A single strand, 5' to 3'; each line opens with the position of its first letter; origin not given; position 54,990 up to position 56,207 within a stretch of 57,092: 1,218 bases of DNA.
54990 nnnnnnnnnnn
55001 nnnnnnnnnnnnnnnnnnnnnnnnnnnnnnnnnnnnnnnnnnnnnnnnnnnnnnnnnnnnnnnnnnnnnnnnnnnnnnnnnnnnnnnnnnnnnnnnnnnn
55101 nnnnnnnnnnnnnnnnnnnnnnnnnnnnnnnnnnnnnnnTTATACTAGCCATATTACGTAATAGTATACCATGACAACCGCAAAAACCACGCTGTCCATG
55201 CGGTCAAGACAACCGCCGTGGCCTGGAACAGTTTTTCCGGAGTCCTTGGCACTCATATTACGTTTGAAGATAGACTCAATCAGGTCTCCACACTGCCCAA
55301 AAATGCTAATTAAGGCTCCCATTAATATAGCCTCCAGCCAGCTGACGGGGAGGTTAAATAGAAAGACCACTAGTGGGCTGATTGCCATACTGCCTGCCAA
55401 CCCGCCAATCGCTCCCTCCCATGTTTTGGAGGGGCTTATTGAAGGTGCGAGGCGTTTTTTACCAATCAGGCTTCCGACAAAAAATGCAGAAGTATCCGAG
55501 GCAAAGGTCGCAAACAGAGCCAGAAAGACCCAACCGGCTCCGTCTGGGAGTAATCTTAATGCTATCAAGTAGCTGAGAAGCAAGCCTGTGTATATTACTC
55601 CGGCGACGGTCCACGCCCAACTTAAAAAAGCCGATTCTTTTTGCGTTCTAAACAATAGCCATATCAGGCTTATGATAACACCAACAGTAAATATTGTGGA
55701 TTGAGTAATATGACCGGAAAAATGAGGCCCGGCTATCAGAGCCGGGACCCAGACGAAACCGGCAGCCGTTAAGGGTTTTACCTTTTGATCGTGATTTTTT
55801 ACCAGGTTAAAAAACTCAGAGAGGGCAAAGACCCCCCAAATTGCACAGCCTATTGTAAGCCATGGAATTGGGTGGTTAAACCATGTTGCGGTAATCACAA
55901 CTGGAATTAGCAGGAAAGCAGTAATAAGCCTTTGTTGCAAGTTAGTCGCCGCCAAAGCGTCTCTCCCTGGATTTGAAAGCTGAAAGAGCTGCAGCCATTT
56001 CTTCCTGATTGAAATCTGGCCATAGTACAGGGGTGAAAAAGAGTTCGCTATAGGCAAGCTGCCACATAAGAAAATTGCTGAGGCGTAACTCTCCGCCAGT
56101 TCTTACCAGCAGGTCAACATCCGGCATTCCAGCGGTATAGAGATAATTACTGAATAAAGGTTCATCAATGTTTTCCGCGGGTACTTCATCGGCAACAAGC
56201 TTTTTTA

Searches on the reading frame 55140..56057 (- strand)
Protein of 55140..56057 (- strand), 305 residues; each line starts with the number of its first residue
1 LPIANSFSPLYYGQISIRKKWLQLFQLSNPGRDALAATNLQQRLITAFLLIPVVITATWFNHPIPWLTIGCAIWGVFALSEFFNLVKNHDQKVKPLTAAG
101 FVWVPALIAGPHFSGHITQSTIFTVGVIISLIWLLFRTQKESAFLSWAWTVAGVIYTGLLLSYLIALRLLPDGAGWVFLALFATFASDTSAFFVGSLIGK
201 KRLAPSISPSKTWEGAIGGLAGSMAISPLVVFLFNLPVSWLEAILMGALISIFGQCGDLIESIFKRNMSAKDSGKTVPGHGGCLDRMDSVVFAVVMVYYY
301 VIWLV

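Call 32: search_protein_families(library=ncbifam, proteins=[window:55140-56057:-], max_evalue=0.00001)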
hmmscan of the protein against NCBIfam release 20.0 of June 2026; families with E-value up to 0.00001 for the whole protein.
window:55140-56057:- (305 aa): 2 families
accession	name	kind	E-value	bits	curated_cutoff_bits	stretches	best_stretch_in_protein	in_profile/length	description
NF008635.0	PRK11624.1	equivalog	3.3e-33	115.3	385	1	40-301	2-277/285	phosphatidate cytidylyltransferase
NF003114.0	PRK04032.1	equivalog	9.7e-08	32.1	148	1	208-300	47-135/172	CDP-2,3-bis-(O-geranylgeranyl)-sn-glycerol synthase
